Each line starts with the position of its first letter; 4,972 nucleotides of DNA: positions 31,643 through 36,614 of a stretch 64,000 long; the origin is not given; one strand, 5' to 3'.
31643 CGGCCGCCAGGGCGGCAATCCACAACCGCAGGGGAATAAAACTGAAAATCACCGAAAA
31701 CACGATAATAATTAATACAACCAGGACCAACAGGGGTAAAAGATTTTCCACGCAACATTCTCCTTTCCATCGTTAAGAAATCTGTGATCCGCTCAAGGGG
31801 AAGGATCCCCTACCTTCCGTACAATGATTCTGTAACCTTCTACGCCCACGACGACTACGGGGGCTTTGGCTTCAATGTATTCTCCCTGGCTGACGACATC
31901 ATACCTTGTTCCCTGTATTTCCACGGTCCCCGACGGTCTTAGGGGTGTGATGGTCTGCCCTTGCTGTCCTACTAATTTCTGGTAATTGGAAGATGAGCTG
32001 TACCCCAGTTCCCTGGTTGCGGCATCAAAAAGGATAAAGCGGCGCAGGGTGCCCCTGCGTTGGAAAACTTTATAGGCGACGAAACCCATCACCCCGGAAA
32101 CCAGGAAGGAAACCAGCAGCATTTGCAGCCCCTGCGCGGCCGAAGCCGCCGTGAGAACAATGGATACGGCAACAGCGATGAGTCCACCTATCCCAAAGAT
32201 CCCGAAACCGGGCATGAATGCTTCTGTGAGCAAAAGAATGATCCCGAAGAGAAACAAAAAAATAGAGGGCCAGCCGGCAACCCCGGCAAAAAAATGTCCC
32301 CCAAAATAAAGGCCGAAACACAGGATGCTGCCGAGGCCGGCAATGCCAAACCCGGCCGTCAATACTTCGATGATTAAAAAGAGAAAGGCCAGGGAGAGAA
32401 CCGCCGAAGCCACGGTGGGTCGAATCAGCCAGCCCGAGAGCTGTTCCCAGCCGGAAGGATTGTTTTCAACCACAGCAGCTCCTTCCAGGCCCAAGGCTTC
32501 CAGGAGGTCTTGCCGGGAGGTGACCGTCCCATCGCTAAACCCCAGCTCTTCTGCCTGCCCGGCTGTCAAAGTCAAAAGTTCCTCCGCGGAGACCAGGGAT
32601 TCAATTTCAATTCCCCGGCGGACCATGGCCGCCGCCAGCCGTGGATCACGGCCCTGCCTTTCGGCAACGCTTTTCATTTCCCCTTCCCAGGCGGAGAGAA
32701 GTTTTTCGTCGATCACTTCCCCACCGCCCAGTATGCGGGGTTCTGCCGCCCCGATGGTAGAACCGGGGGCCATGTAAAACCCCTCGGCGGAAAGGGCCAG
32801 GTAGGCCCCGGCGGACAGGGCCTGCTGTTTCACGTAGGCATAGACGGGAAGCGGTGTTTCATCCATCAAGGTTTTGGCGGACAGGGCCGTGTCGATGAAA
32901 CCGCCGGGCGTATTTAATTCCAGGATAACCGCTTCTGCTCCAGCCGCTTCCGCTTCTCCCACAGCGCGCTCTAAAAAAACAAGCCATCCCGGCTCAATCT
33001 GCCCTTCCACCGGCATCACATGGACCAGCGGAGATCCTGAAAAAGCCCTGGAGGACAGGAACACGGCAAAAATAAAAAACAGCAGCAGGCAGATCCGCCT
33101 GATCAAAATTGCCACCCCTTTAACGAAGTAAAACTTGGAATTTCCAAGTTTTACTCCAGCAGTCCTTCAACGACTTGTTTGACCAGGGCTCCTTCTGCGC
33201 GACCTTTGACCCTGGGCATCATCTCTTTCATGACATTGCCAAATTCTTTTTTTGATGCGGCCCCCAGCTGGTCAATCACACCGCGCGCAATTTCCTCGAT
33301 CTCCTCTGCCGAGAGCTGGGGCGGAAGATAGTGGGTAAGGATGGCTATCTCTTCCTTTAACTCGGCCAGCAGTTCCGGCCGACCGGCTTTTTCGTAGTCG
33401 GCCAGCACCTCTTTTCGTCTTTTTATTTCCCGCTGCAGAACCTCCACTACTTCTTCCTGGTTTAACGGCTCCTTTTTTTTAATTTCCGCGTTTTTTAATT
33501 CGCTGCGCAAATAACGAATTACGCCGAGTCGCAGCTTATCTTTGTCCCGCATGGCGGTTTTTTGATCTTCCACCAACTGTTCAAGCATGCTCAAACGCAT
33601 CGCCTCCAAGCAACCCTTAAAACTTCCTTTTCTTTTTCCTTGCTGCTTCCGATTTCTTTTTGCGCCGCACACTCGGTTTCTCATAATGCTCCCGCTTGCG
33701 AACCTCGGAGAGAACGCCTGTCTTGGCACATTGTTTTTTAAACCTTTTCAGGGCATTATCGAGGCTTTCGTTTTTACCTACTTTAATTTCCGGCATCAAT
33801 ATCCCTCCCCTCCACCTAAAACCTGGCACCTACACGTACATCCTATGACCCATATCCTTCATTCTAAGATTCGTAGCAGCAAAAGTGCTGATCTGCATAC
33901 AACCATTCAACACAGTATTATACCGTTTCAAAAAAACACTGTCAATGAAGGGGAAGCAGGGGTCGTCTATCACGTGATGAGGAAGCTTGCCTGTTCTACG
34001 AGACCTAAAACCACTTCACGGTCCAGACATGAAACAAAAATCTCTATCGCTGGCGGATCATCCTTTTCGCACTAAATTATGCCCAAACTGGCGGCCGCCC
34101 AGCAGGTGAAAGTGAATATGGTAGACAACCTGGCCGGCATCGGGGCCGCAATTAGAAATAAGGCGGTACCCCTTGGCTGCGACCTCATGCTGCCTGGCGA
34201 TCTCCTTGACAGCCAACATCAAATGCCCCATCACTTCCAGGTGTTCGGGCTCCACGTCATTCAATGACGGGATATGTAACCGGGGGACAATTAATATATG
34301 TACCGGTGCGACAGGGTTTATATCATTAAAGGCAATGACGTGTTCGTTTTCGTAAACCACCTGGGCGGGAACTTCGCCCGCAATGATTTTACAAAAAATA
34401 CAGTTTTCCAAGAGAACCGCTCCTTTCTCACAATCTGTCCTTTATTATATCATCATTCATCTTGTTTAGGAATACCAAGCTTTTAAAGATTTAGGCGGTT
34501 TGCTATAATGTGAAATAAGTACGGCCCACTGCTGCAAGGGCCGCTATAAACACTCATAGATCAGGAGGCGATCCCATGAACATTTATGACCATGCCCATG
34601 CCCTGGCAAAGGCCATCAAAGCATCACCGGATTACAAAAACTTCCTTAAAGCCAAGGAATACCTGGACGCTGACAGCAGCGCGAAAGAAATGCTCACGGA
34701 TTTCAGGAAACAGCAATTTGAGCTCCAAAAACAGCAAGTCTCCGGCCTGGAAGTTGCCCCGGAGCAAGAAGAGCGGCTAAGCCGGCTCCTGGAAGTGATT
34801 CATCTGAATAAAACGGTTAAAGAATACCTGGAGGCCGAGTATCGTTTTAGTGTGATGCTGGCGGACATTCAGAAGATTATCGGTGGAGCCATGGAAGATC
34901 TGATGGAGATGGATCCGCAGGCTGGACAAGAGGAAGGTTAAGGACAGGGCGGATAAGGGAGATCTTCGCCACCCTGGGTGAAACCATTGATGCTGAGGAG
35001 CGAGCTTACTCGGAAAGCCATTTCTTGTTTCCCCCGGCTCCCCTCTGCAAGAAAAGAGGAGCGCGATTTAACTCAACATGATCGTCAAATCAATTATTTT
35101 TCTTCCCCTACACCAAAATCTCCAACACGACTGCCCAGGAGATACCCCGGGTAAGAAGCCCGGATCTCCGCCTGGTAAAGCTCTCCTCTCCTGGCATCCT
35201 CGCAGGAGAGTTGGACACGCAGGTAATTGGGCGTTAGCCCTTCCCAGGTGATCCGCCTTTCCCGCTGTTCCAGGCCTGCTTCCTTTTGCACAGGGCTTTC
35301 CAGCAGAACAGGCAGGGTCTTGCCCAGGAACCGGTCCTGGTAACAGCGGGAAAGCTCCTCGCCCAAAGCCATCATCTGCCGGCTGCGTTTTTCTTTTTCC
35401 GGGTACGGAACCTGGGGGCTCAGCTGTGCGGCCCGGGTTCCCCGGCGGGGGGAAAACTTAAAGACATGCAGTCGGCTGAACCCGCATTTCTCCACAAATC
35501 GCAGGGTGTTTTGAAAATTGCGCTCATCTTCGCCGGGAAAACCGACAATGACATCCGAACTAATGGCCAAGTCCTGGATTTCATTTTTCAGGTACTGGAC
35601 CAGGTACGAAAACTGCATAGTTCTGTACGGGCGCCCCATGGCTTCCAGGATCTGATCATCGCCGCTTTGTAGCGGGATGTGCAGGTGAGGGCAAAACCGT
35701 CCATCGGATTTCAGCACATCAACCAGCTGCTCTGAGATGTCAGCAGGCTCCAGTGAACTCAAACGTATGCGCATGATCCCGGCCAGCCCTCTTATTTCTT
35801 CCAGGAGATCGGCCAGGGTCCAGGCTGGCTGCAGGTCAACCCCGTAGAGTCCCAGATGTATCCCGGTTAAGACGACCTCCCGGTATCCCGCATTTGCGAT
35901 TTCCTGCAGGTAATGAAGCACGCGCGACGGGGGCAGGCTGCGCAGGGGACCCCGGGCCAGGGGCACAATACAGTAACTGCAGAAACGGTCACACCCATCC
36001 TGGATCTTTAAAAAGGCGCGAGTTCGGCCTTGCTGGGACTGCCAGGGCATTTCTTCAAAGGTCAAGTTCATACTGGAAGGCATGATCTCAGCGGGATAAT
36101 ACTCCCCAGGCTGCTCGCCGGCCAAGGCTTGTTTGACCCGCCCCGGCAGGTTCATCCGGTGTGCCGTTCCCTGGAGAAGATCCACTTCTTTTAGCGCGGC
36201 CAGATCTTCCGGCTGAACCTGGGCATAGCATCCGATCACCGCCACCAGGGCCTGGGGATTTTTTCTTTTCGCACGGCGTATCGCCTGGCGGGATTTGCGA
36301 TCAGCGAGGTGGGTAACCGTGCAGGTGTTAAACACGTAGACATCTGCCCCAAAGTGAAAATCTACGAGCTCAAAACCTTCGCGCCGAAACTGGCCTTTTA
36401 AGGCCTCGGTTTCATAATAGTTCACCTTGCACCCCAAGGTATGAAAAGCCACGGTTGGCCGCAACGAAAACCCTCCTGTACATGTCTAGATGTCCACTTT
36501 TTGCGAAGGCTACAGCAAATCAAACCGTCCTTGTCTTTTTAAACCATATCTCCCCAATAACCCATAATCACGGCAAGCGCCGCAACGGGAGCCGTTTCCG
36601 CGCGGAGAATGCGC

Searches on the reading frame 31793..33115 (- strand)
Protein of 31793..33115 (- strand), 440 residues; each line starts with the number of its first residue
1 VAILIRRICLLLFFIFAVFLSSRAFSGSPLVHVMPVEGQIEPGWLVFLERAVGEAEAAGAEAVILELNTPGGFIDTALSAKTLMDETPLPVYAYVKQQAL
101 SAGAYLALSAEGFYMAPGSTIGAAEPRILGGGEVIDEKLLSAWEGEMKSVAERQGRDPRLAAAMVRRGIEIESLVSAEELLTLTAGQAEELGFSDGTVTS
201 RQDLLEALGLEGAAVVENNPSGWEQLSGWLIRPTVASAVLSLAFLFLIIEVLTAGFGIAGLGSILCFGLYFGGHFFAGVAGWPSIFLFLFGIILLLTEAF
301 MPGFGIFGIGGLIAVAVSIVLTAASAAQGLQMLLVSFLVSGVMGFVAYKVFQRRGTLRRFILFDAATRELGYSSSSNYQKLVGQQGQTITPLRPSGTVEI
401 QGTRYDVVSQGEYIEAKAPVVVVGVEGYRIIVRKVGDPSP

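Call 73: search_protein_families(library=pfam, proteins=[window:31793-33115:-], max_evalue=0.00001)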
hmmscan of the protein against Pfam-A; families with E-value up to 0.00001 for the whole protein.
window:31793-33115:- (440 aa): 3 families
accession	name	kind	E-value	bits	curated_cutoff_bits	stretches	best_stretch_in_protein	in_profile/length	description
PF25145.1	NfeD1b_N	-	4.7e-58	196.3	40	1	31-217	2-188/189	NfeD1b, N-terminal domain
PF24961.1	NfeD_membrane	-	9.6e-23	80.9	26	1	234-349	1-119/119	NfeD integral membrane domain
PF01957.25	NfeD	-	1e-16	61.3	29.1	1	379-434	2-57/57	NfeD-like C-terminal, partner-binding domain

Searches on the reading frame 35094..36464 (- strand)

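Call 73: search_protein_families(library=pfam, proteins=[window:35094-36464:-], max_evalue=0.00001)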
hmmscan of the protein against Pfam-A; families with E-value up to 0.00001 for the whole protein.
window:35094-36464:- (456 aa): 2 families
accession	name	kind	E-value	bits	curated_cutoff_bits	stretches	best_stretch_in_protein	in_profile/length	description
PF00919.26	UPF0004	-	6.6e-27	93.8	27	1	5-97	2-96/98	Uncharacterized protein family UPF0004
PF04055.27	Radical_SAM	-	5.2e-21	76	29.5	1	153-324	2-166/166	Radical SAM superfamily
